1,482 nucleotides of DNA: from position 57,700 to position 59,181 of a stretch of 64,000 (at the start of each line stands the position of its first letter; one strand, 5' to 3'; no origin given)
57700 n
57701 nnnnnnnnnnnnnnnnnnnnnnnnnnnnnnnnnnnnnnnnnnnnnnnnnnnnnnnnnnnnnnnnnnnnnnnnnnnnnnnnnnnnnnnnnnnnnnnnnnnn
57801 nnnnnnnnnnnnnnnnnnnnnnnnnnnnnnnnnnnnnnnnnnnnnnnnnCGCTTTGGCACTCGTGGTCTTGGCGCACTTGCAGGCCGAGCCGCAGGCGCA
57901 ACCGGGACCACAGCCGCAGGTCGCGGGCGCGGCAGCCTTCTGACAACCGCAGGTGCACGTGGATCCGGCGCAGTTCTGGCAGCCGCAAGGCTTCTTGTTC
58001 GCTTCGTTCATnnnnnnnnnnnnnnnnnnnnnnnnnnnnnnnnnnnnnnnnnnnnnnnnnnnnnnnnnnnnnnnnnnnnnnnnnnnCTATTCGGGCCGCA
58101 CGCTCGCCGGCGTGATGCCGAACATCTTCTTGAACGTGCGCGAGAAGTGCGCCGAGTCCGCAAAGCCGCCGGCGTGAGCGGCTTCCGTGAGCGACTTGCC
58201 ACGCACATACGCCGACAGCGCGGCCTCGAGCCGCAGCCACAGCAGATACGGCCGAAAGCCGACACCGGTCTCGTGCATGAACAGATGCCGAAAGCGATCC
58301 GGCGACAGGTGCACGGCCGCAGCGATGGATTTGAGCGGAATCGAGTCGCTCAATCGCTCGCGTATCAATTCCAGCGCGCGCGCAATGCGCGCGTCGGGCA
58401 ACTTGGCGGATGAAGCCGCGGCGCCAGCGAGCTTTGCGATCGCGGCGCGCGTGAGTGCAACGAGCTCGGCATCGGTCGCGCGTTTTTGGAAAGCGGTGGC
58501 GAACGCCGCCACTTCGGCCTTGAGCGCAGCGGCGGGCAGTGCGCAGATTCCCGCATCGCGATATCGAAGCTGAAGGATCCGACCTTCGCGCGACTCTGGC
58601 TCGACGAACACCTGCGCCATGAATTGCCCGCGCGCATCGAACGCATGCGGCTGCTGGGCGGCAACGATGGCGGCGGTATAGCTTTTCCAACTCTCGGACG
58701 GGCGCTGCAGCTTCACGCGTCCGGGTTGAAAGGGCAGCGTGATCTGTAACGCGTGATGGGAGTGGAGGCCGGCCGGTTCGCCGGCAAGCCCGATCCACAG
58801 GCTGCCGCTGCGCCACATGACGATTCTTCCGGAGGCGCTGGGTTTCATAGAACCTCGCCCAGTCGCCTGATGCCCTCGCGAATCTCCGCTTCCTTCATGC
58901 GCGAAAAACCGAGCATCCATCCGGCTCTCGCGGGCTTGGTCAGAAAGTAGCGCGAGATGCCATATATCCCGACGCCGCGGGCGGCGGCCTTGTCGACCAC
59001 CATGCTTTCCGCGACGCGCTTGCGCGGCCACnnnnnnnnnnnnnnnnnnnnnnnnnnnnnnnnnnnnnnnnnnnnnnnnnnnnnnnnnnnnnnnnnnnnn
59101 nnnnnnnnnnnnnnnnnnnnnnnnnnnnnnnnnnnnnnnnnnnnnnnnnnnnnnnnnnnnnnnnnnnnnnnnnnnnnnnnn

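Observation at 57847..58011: Unlisted 54-aa ORF encoding a 12-Cys metallothionein-like peptide, translationally coupled to an exported DJ-1/PfpI protein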

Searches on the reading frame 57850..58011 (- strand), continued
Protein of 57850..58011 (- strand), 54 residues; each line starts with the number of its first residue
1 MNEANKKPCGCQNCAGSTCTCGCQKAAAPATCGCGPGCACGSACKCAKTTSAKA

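Call 95: find_encoding_contigs(protein=P0246, flank=6000, max_places=2)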
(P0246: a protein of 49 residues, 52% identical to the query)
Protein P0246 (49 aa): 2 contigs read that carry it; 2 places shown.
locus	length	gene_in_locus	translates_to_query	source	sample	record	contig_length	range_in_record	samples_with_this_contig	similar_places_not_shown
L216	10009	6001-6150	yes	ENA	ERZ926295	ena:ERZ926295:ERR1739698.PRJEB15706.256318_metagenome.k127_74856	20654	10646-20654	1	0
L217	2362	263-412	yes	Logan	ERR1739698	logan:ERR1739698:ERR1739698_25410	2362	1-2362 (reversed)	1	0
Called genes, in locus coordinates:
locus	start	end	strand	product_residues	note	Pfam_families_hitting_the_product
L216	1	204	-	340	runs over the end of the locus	PF00034:Cytochrom_C (weak), PF13442:Cytochrome_CBB3 (weak), PF00034:Cytochrom_C, PF13442:Cytochrome_CBB3 (weak)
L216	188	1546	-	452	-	PF00174:Oxidored_molyb, PF03404:Mo-co_dimer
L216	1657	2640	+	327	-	PF23023:Anti-Pycsar_Apyc1, PF00753:Lactamase_B, PF12706:Lactamase_B_2 (weak)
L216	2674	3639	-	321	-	PF00581:Rhodanese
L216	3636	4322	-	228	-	PF22308:DUF6969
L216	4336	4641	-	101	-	-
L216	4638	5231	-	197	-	PF04143:Sulf_transp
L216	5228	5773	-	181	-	PF04143:Sulf_transp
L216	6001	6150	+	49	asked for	-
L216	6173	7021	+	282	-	PF00165:HTH_AraC (weak), PF12833:HTH_18, PF00165:HTH_AraC (weak)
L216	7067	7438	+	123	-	PF12487:DUF3703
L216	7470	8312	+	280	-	PF00561:Abhydrolase_1, PF00975:Thioesterase, PF12146:Hydrolase_4, PF12697:Abhydrolase_6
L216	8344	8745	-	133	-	-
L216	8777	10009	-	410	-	?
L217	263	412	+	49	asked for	-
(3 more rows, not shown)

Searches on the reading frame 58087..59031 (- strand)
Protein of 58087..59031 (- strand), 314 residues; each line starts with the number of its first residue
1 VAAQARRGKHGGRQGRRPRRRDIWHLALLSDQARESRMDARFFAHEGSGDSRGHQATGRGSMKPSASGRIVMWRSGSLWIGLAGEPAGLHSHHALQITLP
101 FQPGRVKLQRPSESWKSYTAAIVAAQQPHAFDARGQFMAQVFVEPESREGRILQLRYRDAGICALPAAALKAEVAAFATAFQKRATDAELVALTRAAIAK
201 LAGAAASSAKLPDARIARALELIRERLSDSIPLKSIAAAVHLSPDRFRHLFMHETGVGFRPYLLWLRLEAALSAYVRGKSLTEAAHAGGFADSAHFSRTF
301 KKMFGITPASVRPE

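Call 3: search_protein_families(library=pfam, proteins=[window:58087-59031:-], max_evalue=1)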
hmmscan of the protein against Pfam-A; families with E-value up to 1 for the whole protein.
window:58087-59031:- (314 aa): 2 families
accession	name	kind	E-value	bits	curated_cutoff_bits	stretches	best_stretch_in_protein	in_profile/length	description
PF12833.13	HTH_18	-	6e-20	71.8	33.6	1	236-312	1-78/80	Helix-turn-helix domain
PF00165.29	HTH_AraC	-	4.1e-13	49.5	26.6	2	278-312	8-41/42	Bacterial regulatory helix-turn-helix proteins, AraC family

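Call 4: search_protein_families(library=ncbifam, proteins=[window:58087-59031:-], max_evalue=1)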
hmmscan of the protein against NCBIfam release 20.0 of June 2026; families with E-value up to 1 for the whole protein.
window:58087-59031:- (314 aa): 26 families (the best 25 are shown)
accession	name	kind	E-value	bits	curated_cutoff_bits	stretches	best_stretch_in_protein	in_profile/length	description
NF007860.0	PRK10572.1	equivalog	1.6e-14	53.4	208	1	190-312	159-282/292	arabinose operon transcriptional regulator AraC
TIGR04094.1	adjacent_YSIRK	equivalog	5.5e-14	51.9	200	1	216-309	287-380/383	YSIRK-targeted surface antigen transcriptional regulator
NF047788.1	TransRegPocR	equivalog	5.7e-14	52.1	500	1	205-312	180-288/296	transcriptional regulator PocR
NF047455.1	TF_Staph_AryK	equivalog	1.1e-13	50.4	850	1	206-312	149-256/759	transcriptional regulator AryK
NF007243.0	PRK09685.1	equivalog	9e-12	45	199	1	185-312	173-299/303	transcriptional regulator FeaR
NF010028.0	PRK13503.1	equivalog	3.7e-10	39.6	288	1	206-312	163-270/278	HTH-type transcriptional activator RhaS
NF049968.1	QhpR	equivalog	2.5e-09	36.7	250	1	180-312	153-284/284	AraC-like transcriptional regulator QhpR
NF006902.0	PRK09393.1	equivalog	5.8e-09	35.6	425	1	211-312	217-319/327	transcriptional regulator FtrA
NF052371.1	TransRegGbdRPseu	equivalog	2.4e-07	30.1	480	1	215-312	226-324/365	choline metabolism transcriptional regulator GbdR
NF011964.0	PRK15435.1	equivalog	6.5e-07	28.7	345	1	169-311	47-180/354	bifunctional DNA-binding transcriptional regulator/O6-methylguanine-DNA methyltransferase Ada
NF041686.2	ant_diox_reg_AndR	equivalog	3.4e-06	26.9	350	1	192-310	193-316/321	anthranilate 1,2-dioxygenase regulatory protein AndR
NF052534.1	RzbtTranRegRhrA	equivalog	9.1e-06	25.1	500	1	206-312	199-308/312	rhizobactin biosynthesis transcriptional regulator RhrA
NF010026.0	PRK13501.1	equivalog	1.4e-05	24.4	363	1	204-312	165-275/290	HTH-type transcriptional activator RhaR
NF033869.1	viru_reg_Rsp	equivalog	2.4e-05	23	400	1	206-312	139-246/701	AraC family transcriptional regulator Rsp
NF049932.1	TranspRegBtr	equivalog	7.6e-05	21.4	900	1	204-310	154-261/531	bacillibactin transport transcriptional regulator Btr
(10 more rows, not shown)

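Call 60: search_solved_structures(query=A4, max_evalue=0.001, show_alignments=2)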
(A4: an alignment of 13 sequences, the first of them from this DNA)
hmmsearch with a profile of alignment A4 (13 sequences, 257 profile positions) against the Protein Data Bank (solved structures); distinct sequences matched with E-value up to 0.001: 15.
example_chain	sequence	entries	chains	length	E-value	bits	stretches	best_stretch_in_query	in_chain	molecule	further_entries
2k9s_A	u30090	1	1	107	2.4e-14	56.8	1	150-249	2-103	Arabinose operon regulatory protein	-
7r3w_A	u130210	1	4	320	3.1e-11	46.6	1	146-249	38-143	Putative bacterial regulatory helix-turn-helix protein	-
3oio_A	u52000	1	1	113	4.2e-10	42.9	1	149-246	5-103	Transcriptional regulator (AraC-type DNA-binding domain-containing proteins)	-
1xs9_A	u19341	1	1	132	6e-09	39.1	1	148-252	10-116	Multiple antibiotic resistance protein marA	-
1bl0_A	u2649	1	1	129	7.2e-09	38.9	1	152-252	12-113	PROTEIN (MULTIPLE ANTIBIOTIC RESISTANCE PROTEIN)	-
3oou_A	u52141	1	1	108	5e-08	36.1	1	150-246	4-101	Lin2118 protein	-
12aw_A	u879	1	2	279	3.8e-07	33.2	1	134-250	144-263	HYBRID TWO-COMPONENT SYSTEM PROTEIN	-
6swi_A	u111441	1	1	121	4.8e-07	32.9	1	151-252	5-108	Two-component response regulator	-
3lsg_A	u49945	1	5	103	3e-06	30.3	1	164-246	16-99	Two-component response regulator yesN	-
3mn2_A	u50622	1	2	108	1.1e-05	28.4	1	154-247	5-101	probable AraC family transcriptional regulator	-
7bef_G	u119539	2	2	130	7.3e-05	25.7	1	152-253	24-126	Transcriptional activator RamA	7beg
7vwy_G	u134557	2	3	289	0.0001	25.2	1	156-251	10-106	Right origin-binding protein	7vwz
1d5y_A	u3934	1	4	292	0.00011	25.1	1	156-251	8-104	ROB TRANSCRIPTION FACTOR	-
5nla_A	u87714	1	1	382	0.00059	22.8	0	125-253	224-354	Putative transcriptional regulator TRANSCRIPTION REGULATOR protein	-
7w5w_J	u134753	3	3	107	0.0009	22.2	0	153-246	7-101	Regulatory protein SoxS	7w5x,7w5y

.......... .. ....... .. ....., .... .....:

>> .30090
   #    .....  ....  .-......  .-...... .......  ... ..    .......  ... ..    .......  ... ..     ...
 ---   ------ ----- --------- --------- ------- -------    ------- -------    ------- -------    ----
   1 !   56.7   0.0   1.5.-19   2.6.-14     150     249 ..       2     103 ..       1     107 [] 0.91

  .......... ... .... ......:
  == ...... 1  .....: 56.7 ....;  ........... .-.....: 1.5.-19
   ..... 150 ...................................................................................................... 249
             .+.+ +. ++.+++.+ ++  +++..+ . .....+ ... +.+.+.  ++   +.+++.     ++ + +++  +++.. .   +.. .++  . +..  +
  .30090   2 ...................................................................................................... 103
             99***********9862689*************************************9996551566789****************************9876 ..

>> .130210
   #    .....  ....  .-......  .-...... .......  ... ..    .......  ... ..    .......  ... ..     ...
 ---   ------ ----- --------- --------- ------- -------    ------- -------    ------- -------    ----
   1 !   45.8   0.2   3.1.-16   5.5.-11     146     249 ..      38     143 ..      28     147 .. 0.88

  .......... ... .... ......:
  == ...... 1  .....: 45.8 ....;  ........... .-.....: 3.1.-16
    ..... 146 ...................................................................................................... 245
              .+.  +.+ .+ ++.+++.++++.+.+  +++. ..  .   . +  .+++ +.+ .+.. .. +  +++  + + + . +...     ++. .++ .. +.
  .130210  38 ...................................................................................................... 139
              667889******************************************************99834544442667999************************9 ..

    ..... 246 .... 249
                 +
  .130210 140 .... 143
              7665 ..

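Call 64: search_dna_similar(query=window:58090-58848:-, collection=plasmids, mode=protein, max_evalue=1e-20, max_rows=25)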
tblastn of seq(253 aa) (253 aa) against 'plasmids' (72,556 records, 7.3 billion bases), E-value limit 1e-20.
Records with a match: 4; places in all: 5; records where one place covers at least 80% of the query: 4.
Best place of each record, by identity: <60% 4.
By first word of the organism name: Cupriavidus 1; Gemmatirosa 1; Polaromonas 1; Spirosoma 1.
By predicted mobility (MOB-suite, as given by PLSDB): non-mobilizable 3; mobilizable 1.
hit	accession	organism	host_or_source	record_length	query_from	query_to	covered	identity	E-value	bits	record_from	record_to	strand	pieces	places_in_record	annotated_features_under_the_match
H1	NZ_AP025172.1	Cupriavidus sp. P-10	-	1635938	6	250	97%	51.8%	2e-67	232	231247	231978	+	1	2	none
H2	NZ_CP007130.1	Gemmatirosa kalamazoonensis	-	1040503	7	251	97%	38.4%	2e-26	114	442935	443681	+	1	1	record has no annotation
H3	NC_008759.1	Polaromonas naphthalenivorans CJ2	-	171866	25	251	90%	32.8%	2e-26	114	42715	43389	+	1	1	AraC family transcriptional regulator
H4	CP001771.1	Spirosoma linguale DSM 74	-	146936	29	250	88%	32.5%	3e-23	105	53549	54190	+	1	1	transcriptional regulator, AraC family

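Call 65: get_annotated_region(hit=H1, flank=5000)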
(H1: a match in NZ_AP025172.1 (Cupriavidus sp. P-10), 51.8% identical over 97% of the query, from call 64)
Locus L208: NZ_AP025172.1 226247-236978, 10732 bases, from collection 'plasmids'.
description: Cupriavidus sp. P-10 plasmid pMTS1, complete sequence
organism: Cupriavidus sp. P-10 (NCBI taxid 2027911)
taxonomy: Bacteria; Pseudomonadota; Betaproteobacteria; Burkholderiales; Burkholderiaceae; Cupriavidus; Cupriavidus sp. P-10
host: -; source: -; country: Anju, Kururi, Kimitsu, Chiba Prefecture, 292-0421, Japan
typing (MOB-suite, as given by PLSDB): non-mobilizable
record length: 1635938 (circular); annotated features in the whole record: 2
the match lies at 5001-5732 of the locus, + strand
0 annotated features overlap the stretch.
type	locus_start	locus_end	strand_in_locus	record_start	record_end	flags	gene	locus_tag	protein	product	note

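Call 67: search_protein_families(library=pfam, proteins=[L208:6168-6521:+, L208:6630-7847:+, L208:7844-8416:+, L208:8302-9543:+, L208:3450-4787:+, L208:4959-5750:+], max_evalue=0.01)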
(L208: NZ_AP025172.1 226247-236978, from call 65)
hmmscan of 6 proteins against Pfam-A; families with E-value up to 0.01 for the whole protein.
L208:6168-6521:+ (117 aa): 0 families

L208:6630-7847:+ (405 aa): 1 family
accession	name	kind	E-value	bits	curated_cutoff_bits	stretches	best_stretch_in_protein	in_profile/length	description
PF02321.23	OEP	-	9.8e-29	100.9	22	2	232-402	12-187/187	Outer membrane efflux protein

L208:7844-8416:+ (190 aa): 0 families

L208:8302-9543:+ (413 aa): 3 families
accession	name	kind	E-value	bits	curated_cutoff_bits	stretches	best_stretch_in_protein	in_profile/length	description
PF13437.12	HlyD_3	-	1.1e-10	42.7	22.2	1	235-332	1-106/106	HlyD family secretion protein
PF13533.13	Biotin_lipoyl_2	-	1e-09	38.4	29.8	1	235-263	2-30/32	Biotin-lipoyl like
PF16576.10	HlyD_D23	-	1.5e-09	37.9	30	1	116-281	5-156/214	Barrel-sandwich domain of CusB or HlyD membrane-fusion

L208:3450-4787:+ (445 aa): 1 family
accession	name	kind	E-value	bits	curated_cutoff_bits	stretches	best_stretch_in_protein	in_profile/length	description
PF00144.29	Beta-lactamase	-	8.7e-29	101.2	27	1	122-412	18-319/329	Beta-lactamase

L208:4959-5750:+ (263 aa): 2 families
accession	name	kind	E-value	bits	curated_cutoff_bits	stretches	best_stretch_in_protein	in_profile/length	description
PF12833.13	HTH_18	-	5.5e-17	62.3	33.6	1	183-254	1-73/80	Helix-turn-helix domain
PF00165.29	HTH_AraC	-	6.6e-09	36.1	26.6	1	221-253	4-35/42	Bacterial regulatory helix-turn-helix proteins, AraC family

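Call 71: search_protein_families(library=ncbifam, proteins=[L208:6630-7847:+, L208:8302-9543:+, L208:6168-6521:+, L208:7844-8416:+], max_evalue=0.00001)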
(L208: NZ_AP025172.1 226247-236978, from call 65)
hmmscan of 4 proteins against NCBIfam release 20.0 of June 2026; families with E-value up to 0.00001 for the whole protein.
L208:6630-7847:+ (405 aa): 2 families
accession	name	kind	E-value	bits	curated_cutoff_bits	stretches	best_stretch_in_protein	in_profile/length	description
TIGR01844.1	type_I_sec_TolC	subfamily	2.2e-11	43.4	225.15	1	279-404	275-400/414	TolC family outer membrane protein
TIGR01845.1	outer_NodT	subfamily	4.6e-08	32.3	210.05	0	323-402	379-458/460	efflux transporter outer membrane subunit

L208:8302-9543:+ (413 aa): 4 families
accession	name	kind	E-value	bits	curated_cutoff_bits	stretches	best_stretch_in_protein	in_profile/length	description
TIGR01730.1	RND_mfp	subfamily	2.6e-23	82.5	94.9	1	152-409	45-313/322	efflux RND transporter periplasmic adaptor subunit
TIGR00999.1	8a0102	subfamily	8.6e-18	64.4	319.3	1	152-409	1-270/271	CzcB/NccB family metal efflux transporter periplasmic adaptor subunit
TIGR00998.1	8a0101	subfamily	6.4e-07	28.6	390.8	1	181-289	154-259/334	EmrA/EmrK family multidrug efflux transporter periplasmic adaptor subunit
NF008589.1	PRK11556.1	equivalog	2.9e-06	26.4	391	0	345-405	316-375/392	MdtA/MuxA family multidrug efflux RND transporter periplasmic adaptor subunit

L208:6168-6521:+ (117 aa): 0 families

L208:7844-8416:+ (190 aa): 0 families

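Call 85: predict_structure(protein=window:58090-58848:-)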
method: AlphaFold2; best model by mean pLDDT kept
length: 253 residues; sequences in the alignment: 1
mean_pLDDT: 45.4   pTM: 0.31
mean pLDDT of the five models: 45.4, 44.1, 42.7, 42.6, 41.6
residues with pLDDT >= 90: 3; 70-90: 44; 50-70: 19; < 50: 187
segments of 3 or more residues with pLDDT < 50: 1-121, 126-130, 143-200
pLDDT, mean of each block of 10 residues (from residue 1): 31 35 33 32 32 33 32 34 30 26 37 44 48 51 45 41 40 32 35 36 72 84 80 84 80 67
secondary structure, 60 per line:
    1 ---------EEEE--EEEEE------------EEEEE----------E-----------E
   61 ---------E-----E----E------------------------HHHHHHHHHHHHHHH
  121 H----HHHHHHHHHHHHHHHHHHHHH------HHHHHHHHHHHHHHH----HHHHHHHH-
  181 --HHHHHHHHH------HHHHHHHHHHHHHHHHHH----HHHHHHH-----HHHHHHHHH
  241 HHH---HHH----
elements in order: E10-13 E16-20 E33-37 H106-121 H126-146 H153-167 H172-179 H183-191 H198-215 H220-226 H232-243

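Call 86: search_protein_families(library=pfam, alignment_id=A4, max_evalue=5)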
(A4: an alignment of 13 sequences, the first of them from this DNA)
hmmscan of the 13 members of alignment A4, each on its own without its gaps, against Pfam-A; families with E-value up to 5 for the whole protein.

A. member 1, seq(253 aa): 2 families
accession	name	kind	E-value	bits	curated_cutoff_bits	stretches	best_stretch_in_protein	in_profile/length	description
PF12833.13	HTH_18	-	6.8e-20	71.6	33.6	1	175-251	1-78/80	Helix-turn-helix domain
PF00165.29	HTH_AraC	-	2.2e-13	50.4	26.6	2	217-251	8-41/42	Bacterial regulatory helix-turn-helix proteins, AraC family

B. families by the number of members that match (of 13 scanned): 8 families
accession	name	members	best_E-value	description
PF12833.13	HTH_18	13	2e-20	Helix-turn-helix domain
PF00165.29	HTH_AraC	13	1.4e-13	Bacterial regulatory helix-turn-helix proteins, AraC family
PF13542.12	HTH_Tnp_ISL3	2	0.057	Helix-turn-helix domain of transposase family ISL3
PF18274.6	V_ATPase_prox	1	0.0053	Vacuolar ATPase Subunit I N-terminal proximal lobe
PF13472.12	Lipase_GDSL_2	1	0.065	GDSL-like Lipase/Acylhydrolase family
PF13560.12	HTH_31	1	0.12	Helix-turn-helix domain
PF16155.11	PnbB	1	0.18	4-hydroxylaminobenzoate lyase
PF12390.13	Se-cys_synth_N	1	0.2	Selenocysteine synthase N terminal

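Call 97: get_annotated_region(hit=H3, flank=4000)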
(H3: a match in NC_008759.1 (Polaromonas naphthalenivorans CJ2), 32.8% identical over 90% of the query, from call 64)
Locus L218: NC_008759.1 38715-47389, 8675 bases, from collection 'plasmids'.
description: Polaromonas naphthalenivorans CJ2 plasmid pPNAP03, complete sequence
organism: Polaromonas naphthalenivorans CJ2 (NCBI taxid 365044)
taxonomy: Bacteria; Pseudomonadota; Betaproteobacteria; Burkholderiales; Comamonadaceae; Polaromonas; Polaromonas naphthalenivorans; Polaromonas naphthalenivorans CJ2
host: -; source: -; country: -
typing (MOB-suite, as given by PLSDB): non-mobilizable; replicon rep_cluster_29
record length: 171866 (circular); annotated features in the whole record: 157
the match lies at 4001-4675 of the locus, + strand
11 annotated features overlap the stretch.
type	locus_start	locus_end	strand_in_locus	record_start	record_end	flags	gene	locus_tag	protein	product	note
CDS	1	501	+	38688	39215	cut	-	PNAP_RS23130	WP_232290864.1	hypothetical protein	-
CDS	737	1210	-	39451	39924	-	-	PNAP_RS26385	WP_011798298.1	hypothetical protein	-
CDS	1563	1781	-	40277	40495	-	-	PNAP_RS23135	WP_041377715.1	hypothetical protein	-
CDS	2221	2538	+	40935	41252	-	-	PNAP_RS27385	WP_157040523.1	hypothetical protein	-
CDS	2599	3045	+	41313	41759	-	-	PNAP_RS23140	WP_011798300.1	DUF1810 domain-containing protein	-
CDS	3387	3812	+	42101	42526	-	-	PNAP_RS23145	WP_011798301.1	hypothetical protein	-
CDS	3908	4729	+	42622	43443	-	-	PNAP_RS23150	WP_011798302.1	AraC family transcriptional regulator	-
CDS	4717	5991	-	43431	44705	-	-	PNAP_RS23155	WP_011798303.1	cytochrome c peroxidase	-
CDS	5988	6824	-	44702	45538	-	-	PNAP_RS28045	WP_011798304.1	DUF3703 domain-containing protein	-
CDS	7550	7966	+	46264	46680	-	-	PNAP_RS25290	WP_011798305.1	hypothetical protein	-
CDS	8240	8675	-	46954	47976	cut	-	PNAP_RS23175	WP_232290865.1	HNH endonuclease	-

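Call 98: get_annotated_region(hit=H2, flank=4000)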
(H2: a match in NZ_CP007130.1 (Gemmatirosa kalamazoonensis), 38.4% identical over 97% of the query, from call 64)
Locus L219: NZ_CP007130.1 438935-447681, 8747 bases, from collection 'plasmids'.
description: Gemmatirosa kalamazoonensis strain KBS708 plasmid 2, complete sequence
organism: Gemmatirosa kalamazoonensis (NCBI taxid 861299)
taxonomy: Bacteria; Gemmatimonadota; Gemmatimonadia; Gemmatimonadales; Gemmatimonadaceae; Gemmatirosa; Gemmatirosa kalamazoonensis
host: -; source: -; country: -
typing (MOB-suite, as given by PLSDB): non-mobilizable
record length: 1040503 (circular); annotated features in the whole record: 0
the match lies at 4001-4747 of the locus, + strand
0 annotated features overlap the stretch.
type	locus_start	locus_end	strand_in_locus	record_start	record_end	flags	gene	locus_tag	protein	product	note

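Call 99: get_annotated_region(hit=H4, flank=4000)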
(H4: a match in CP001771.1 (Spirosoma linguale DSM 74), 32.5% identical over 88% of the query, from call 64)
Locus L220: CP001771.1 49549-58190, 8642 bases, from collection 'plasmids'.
description: Spirosoma linguale DSM 74 plasmid pSLIN02, complete sequence
organism: Spirosoma linguale DSM 74 (NCBI taxid 504472)
taxonomy: Bacteria; Bacteroidota; Cytophagia; Cytophagales; Cytophagaceae; Spirosoma; Spirosoma linguale; Spirosoma linguale DSM 74
host: -; source: -; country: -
typing (MOB-suite, as given by PLSDB): mobilizable; relaxase MOBB
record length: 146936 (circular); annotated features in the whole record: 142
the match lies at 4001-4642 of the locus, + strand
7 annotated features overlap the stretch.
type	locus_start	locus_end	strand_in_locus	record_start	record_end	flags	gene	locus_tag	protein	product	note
CDS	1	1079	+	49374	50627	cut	-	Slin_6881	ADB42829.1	hypothetical protein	-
CDS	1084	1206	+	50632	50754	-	-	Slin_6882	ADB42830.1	hypothetical protein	-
CDS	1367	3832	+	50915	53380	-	-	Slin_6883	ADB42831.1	TonB-dependent receptor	-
CDS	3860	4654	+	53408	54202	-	-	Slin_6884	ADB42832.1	transcriptional regulator, AraC family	-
CDS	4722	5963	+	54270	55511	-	-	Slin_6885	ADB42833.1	fatty acid hydroxylase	-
CDS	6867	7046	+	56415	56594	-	-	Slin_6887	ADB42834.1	hypothetical protein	-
CDS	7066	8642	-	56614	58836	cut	-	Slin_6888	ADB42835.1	copper-translocating P-type ATPase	-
